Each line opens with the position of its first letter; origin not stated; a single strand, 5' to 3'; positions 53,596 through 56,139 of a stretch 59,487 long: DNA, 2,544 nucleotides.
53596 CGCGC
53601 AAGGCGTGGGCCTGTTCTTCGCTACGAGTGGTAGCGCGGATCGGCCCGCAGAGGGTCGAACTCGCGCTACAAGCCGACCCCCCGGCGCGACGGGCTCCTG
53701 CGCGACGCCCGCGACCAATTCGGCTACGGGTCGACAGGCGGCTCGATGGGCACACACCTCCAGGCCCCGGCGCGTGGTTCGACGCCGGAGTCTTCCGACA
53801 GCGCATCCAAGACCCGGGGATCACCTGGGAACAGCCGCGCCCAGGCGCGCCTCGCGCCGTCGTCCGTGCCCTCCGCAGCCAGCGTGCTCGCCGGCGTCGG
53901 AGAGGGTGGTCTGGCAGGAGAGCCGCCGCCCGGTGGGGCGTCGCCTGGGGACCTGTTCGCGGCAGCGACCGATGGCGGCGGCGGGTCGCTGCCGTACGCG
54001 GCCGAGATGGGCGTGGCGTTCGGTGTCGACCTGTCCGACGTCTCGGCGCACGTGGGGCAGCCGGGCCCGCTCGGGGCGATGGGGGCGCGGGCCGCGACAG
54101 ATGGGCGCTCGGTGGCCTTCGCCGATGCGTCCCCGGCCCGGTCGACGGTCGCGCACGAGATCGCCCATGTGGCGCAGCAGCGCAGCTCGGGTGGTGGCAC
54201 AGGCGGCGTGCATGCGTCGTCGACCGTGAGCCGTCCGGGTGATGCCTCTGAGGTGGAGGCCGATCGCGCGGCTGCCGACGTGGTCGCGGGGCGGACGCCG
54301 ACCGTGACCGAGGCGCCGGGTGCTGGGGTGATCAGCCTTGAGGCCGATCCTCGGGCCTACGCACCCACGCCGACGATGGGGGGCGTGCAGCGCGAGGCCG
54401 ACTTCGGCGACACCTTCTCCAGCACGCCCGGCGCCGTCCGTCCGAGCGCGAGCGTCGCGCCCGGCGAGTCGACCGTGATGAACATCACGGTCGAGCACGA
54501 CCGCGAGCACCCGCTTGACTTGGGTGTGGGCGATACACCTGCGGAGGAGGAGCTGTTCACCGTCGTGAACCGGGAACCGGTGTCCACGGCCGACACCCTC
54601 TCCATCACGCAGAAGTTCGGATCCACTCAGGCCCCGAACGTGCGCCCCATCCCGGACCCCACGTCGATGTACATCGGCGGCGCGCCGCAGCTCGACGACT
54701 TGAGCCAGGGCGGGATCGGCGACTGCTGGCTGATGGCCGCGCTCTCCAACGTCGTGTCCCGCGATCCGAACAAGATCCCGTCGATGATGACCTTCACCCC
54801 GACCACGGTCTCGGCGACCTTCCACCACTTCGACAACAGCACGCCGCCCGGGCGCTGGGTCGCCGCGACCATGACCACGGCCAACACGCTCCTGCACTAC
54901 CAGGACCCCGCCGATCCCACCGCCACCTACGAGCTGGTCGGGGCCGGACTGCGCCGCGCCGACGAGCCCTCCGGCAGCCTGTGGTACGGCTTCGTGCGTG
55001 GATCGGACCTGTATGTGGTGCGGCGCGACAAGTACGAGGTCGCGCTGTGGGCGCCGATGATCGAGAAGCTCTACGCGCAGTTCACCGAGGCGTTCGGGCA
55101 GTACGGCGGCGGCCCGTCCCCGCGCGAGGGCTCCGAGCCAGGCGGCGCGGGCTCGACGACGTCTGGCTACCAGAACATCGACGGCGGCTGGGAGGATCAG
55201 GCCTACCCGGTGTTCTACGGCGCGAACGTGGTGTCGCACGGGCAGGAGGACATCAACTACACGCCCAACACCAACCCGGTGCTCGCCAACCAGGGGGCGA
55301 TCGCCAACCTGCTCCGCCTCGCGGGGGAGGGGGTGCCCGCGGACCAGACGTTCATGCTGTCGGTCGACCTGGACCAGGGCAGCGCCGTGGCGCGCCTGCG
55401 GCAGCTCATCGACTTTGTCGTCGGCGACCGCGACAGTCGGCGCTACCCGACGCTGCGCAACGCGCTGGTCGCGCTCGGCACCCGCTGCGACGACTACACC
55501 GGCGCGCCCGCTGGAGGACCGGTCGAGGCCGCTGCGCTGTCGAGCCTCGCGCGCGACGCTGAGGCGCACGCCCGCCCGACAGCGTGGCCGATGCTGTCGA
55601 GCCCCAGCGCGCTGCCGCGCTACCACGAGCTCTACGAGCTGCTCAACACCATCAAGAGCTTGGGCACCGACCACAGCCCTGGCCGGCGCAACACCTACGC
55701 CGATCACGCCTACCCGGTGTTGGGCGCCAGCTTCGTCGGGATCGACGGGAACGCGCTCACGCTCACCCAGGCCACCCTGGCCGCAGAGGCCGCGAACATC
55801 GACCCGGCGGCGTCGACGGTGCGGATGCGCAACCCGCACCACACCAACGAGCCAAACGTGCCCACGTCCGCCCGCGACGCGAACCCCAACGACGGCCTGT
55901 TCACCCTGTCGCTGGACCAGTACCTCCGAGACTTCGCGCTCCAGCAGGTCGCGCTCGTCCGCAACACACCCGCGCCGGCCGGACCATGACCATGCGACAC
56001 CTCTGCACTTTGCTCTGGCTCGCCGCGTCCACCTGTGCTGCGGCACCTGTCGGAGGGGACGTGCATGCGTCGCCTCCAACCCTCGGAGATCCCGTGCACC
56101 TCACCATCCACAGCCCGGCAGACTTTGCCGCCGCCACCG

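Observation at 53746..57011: DUF4157 'eCIS cargo' domain fused to a complete calpain-like cysteine protease, co-translated with a secreted partner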

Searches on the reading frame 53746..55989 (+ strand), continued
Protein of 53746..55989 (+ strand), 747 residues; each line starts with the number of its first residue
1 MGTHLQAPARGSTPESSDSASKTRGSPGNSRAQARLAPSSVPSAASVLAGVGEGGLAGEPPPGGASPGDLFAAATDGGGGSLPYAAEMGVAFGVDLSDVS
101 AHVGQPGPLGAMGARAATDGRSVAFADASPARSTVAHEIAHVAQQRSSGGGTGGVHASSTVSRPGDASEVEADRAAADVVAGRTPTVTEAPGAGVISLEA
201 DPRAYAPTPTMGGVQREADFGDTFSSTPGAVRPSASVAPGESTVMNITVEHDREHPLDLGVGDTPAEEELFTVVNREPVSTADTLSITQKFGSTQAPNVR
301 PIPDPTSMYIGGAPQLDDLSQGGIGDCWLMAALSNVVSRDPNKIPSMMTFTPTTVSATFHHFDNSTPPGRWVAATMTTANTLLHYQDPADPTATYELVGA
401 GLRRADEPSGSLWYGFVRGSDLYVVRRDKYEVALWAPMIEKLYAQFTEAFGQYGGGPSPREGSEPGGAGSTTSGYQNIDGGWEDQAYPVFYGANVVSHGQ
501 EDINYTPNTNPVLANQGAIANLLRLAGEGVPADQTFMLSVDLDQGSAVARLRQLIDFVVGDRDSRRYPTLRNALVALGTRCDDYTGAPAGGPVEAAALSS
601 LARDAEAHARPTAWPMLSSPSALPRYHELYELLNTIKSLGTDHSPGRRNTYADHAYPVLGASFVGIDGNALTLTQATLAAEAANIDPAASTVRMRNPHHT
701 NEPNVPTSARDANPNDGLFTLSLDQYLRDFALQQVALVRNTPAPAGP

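Call 55: fold_search(model_id=the predicted structure, library=pdb)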
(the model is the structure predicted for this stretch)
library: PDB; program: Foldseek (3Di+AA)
matches with E <= 10: 134; with E <= 0.001: 8
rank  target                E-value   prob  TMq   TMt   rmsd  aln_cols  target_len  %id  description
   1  1kxr_A                1.2e-08  1.00  0.26  0.57   8.2       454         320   12  Crystal Structure of Calcium-Bound Protease Core of Calpain I (released 2002-03-20)
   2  1tlo                  1.2e-08  1.00  0.26  0.57   8.7       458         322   12  High resolution crystal structure of calpain I protease core in complex with E64 (released 2004-11-02)
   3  1kxr_B                1.6e-08  1.00  0.26  0.57   8.8       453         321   12  Crystal Structure of Calcium-Bound Protease Core of Calpain I (released 2002-03-20)
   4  2g8e                  3.7e-08  1.00  0.27  0.58   8.1       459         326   13  Calpain 1 proteolytic core in complex with SNJ-1715, a cyclic hemiacetal-type inhibitor (released 2006-06-06)
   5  6bkj_A                6.5e-08  1.00  0.26  0.59   8.8       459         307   13  Crystal Structure of Human Calpain-3 Protease Core in Complex with Leupeptin (released 2018-02-07)
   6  2p0r_A                8.9e-08  1.00  0.26  0.56   8.7       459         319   13  Structure of Human Calpain 9 in complex with Leupeptin (released 2007-03-20)
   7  6bkj_D                1.0e-07  1.00  0.25  0.57   8.3       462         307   13  Crystal Structure of Human Calpain-3 Protease Core in Complex with Leupeptin (released 2018-02-07)
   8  3df0_A                1.2e-06  1.00  0.26  0.29   7.7       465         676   12  Calcium-dependent complex between m-calpain and calpastatin (released 2008-11-11)
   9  6xw2                  2.4e-01  0.03  0.06  0.09  23.9       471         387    9  Crystal structure of the bright genetically encoded calcium indicator NCaMP7 based on mNeonGreen fluorescent protein (released 2020-01-29)
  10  1yo7_A                3.6e-01  0.97  0.11  0.53   4.1       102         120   11  Re-engineering topology of the homodimeric ROP protein into a single-chain 4-helix bundle (released 2005-02-15)
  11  7m5t_MODEL_1_A        4.9e-01  0.93  0.10  0.61   3.7       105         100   12  Solution NMR structure of de novo designed protein 0515 (released 2021-12-15)
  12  8c0t                  6.0e-01  0.02  0.05  0.09  21.9       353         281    7  NRS 1.2: Fluorescent Sensors for Imaging Interstitial Calcium (released 2023-11-15)
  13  8osi                  6.3e-01  0.01  0.06  0.09  22.5       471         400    9  Genetically encoded green ratiometric calcium indicator FNCaMP in calcium-bound state (released 2023-05-24)
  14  9cu8_A                1.0e+00  0.77  0.09  0.50   4.3        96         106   14  Crystal Structure of TNFR2 TNFR2_mb1 Complex (released 2024-12-04)
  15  4zsv_A                1.1e+00  0.60  0.09  0.21   5.1       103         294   18  Structure of a fusion protein with a helix linker, 2ARH-3-3KAW-1.0 (released 2015-08-19)
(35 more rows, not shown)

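Call 113: search_protein_families(library=padloc, proteins=[window:53746-55986:+], max_evalue=0.1)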
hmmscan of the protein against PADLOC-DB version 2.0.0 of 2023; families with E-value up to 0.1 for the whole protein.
window:53746-55986:+ (747 aa): 1 family
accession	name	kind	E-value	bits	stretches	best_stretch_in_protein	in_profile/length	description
PDLC04141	capP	-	0.065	10.7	1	132-178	68-110/242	capP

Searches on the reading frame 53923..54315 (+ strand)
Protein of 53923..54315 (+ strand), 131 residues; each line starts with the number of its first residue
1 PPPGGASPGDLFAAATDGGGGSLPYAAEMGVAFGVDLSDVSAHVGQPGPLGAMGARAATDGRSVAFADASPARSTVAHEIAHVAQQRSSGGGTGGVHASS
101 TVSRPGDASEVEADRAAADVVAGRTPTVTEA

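Call 92: search_solved_structures(query=window:53923-54315:+, max_evalue=10, show_alignments=2)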
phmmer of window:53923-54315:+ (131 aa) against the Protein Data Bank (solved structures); distinct sequences matched with E-value up to 10: 5.
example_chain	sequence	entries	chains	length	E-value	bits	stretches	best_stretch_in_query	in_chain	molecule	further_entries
5l0p_A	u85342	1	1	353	0.0018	22.1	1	67-96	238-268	Transcription factor ETV6, Transcription factor ETV6, Transcription factor ETV6, Ferric up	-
9e99_J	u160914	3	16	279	0.44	14.3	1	9-106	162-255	32 kDa protein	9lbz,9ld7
9vwo_B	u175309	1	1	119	0.71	13.7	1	20-81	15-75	Nb3.30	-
9vwq_A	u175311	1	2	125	0.8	13.5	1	20-81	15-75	Nb3.30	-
7wnn_B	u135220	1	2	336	0.82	13.5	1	30-115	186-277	3-hydroxyisobutyrate dehydrogenase-like beta-hydroxyacid dehydrogenase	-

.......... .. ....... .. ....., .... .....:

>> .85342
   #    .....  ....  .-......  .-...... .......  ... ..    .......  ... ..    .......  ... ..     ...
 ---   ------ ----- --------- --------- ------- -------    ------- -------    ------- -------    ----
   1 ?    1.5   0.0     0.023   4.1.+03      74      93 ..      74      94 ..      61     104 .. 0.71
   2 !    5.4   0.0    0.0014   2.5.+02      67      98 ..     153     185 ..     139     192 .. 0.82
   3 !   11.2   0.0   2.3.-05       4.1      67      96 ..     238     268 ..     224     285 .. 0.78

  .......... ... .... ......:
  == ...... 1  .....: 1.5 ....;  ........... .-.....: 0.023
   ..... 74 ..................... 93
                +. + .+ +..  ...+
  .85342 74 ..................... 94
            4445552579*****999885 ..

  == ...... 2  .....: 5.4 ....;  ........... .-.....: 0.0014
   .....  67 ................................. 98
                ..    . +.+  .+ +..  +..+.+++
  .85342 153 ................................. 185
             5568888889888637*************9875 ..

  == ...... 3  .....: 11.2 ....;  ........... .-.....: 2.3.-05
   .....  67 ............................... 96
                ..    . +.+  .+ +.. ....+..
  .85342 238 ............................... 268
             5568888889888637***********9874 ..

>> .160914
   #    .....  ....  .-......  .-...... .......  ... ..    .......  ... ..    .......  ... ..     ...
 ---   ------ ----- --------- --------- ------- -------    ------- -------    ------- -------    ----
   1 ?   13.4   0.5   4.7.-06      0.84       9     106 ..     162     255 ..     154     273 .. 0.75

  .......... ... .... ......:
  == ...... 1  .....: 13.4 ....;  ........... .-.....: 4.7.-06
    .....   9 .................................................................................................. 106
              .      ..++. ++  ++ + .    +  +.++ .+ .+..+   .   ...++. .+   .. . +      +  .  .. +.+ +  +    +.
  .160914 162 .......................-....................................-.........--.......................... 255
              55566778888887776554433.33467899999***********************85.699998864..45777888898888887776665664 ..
